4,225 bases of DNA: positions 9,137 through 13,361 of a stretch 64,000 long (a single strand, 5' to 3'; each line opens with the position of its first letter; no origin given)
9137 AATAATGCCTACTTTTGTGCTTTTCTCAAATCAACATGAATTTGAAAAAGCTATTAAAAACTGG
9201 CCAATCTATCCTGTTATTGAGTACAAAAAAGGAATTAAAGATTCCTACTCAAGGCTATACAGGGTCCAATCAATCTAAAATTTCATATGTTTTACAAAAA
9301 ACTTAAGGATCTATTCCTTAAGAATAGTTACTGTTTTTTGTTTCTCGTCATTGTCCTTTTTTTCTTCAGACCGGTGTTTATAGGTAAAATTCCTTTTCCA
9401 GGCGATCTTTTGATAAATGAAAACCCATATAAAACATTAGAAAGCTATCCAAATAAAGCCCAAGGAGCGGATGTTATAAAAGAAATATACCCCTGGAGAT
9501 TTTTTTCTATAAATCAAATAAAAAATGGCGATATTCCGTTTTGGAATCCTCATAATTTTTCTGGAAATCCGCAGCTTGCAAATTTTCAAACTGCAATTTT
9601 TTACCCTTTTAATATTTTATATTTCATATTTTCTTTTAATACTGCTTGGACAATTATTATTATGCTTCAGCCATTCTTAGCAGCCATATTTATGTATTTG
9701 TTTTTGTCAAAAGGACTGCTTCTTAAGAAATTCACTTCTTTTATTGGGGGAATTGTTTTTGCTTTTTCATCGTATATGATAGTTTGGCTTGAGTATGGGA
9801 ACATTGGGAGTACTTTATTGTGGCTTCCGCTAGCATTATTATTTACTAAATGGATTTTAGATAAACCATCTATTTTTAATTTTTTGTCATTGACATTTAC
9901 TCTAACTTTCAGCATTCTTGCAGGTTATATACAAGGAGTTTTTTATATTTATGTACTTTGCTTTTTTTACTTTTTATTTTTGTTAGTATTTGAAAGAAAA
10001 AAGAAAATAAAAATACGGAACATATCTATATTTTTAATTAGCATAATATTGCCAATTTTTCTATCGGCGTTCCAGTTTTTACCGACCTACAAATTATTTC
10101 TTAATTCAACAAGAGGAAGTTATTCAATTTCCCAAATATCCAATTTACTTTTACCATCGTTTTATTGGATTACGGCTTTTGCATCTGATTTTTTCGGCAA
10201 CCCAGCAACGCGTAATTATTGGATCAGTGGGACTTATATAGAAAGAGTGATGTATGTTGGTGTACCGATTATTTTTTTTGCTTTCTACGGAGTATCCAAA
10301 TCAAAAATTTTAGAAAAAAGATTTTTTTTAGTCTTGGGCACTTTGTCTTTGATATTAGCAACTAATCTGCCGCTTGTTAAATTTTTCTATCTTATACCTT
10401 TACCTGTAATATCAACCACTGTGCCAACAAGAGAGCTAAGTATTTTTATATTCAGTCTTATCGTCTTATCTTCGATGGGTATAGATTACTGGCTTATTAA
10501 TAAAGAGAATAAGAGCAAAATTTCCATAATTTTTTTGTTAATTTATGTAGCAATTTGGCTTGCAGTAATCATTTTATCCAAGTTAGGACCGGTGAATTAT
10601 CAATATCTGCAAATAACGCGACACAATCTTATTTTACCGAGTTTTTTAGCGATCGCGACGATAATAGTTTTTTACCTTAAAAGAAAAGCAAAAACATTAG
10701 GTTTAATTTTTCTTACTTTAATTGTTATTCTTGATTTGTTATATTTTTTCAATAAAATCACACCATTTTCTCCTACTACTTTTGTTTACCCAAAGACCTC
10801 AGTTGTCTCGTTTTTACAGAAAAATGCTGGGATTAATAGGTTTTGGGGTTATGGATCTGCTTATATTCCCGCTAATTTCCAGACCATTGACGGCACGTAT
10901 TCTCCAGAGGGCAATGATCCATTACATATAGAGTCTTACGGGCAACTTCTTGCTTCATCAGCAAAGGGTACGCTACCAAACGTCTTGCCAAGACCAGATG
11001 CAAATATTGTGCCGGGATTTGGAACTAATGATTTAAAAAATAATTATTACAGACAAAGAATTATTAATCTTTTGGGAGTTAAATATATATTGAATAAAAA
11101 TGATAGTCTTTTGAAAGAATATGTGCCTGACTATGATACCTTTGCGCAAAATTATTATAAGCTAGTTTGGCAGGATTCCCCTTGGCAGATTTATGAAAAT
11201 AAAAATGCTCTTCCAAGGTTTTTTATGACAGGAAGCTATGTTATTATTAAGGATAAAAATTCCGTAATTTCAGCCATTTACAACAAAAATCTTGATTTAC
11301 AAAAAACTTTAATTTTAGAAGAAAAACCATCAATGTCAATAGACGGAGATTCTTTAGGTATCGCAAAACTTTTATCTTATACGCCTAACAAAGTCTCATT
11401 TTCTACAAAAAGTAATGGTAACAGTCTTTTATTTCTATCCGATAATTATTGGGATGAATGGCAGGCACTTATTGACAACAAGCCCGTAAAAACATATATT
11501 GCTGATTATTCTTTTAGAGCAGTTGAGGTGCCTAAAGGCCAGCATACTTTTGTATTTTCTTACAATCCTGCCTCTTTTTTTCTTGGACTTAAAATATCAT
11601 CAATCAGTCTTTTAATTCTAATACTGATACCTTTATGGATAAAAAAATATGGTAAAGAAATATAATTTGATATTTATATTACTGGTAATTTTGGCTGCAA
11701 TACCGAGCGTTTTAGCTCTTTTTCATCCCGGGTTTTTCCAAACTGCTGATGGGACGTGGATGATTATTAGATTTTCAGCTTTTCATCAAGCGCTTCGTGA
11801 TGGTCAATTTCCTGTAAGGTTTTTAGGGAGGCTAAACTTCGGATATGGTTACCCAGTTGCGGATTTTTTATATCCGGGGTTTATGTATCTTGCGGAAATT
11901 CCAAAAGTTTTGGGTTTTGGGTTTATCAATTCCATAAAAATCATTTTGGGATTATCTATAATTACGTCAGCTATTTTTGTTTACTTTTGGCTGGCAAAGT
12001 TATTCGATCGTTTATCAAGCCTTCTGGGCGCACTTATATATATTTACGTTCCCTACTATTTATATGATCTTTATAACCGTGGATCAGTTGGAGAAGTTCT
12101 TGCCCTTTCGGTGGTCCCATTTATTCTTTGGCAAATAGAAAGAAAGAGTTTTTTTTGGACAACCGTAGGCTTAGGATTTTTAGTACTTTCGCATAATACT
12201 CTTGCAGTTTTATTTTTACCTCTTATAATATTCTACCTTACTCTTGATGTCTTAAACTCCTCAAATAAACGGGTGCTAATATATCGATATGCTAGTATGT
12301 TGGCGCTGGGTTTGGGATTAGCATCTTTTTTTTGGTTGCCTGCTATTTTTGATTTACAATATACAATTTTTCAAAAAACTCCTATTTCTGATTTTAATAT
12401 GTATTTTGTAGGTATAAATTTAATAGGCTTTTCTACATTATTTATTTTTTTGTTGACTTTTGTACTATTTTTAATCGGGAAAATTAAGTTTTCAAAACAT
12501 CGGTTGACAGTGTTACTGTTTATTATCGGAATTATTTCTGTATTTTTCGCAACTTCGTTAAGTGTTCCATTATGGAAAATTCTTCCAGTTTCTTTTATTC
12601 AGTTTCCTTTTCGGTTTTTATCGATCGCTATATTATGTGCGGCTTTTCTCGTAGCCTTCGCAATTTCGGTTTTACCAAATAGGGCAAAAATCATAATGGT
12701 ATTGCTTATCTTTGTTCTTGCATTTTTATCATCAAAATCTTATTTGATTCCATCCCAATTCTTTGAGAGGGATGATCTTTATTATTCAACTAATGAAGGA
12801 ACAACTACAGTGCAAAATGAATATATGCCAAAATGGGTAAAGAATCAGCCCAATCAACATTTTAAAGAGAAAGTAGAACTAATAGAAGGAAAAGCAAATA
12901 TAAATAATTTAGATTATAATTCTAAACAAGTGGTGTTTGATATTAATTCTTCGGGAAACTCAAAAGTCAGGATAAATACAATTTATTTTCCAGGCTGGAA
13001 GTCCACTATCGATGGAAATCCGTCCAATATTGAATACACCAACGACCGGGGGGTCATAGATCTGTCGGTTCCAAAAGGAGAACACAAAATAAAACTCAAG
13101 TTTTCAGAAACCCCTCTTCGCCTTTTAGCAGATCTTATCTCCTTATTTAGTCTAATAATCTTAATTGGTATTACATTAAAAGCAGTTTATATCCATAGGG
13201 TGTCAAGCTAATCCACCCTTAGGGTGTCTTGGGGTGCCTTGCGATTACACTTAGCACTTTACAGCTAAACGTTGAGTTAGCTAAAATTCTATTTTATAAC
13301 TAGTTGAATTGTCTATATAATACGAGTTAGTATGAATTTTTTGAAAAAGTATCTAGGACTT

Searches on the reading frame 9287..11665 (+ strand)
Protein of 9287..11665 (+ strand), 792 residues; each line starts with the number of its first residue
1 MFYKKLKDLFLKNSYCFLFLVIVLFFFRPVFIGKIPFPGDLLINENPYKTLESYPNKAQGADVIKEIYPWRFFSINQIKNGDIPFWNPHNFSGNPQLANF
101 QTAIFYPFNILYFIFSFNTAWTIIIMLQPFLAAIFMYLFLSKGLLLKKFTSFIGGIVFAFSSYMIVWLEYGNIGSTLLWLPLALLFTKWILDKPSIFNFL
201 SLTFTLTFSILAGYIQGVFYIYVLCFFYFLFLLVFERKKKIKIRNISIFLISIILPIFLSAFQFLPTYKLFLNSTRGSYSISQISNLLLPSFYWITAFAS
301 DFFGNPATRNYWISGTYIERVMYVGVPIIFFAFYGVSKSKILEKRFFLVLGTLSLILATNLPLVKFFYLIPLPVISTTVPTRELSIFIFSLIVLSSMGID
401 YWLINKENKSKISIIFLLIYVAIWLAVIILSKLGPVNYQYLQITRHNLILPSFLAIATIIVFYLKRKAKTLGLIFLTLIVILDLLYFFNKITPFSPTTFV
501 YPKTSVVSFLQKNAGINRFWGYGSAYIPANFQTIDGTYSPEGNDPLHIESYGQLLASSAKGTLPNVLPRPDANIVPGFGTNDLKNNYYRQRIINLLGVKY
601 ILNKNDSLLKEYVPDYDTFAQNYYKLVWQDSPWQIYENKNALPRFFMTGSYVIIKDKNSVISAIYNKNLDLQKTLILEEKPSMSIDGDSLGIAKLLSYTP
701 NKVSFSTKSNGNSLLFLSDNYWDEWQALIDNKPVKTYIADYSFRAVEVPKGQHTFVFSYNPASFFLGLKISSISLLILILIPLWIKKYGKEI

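Call 12: search_protein_families(library=pfam, proteins=[window:9287-11665:+], max_evalue=0.0001)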
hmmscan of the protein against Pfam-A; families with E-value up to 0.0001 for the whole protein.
window:9287-11665:+ (792 aa): 1 family
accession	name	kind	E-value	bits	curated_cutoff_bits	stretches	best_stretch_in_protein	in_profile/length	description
PF09586.16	YfhO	-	6.6e-33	114.5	28.5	2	107-650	75-596/835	Bacterial membrane protein YfhO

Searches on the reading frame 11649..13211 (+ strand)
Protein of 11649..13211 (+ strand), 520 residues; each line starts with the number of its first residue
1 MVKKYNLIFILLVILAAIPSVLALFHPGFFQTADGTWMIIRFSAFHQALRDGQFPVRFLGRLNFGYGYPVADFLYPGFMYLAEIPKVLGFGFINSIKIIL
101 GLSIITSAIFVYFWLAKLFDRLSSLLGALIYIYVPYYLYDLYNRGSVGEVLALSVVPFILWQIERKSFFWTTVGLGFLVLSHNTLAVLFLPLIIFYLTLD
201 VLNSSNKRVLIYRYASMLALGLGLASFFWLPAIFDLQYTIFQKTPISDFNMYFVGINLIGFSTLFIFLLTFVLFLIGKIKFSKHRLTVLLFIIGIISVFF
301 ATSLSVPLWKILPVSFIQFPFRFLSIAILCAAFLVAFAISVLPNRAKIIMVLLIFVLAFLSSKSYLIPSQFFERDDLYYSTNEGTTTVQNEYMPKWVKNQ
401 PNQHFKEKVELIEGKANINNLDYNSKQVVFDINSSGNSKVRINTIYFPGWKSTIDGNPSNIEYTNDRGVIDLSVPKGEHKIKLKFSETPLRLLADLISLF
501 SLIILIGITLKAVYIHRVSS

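Call 12: search_protein_families(library=pfam, proteins=[window:11649-13211:+], max_evalue=0.0001)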
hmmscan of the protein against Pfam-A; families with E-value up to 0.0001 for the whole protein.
window:11649-13211:+ (520 aa): 1 family
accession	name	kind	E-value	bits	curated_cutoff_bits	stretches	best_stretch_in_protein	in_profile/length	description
PF10131.15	PTPS_related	-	2.7e-10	39.8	26.4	1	96-363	26-305/621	6-pyruvoyl-tetrahydropterin synthase related domain; membrane protein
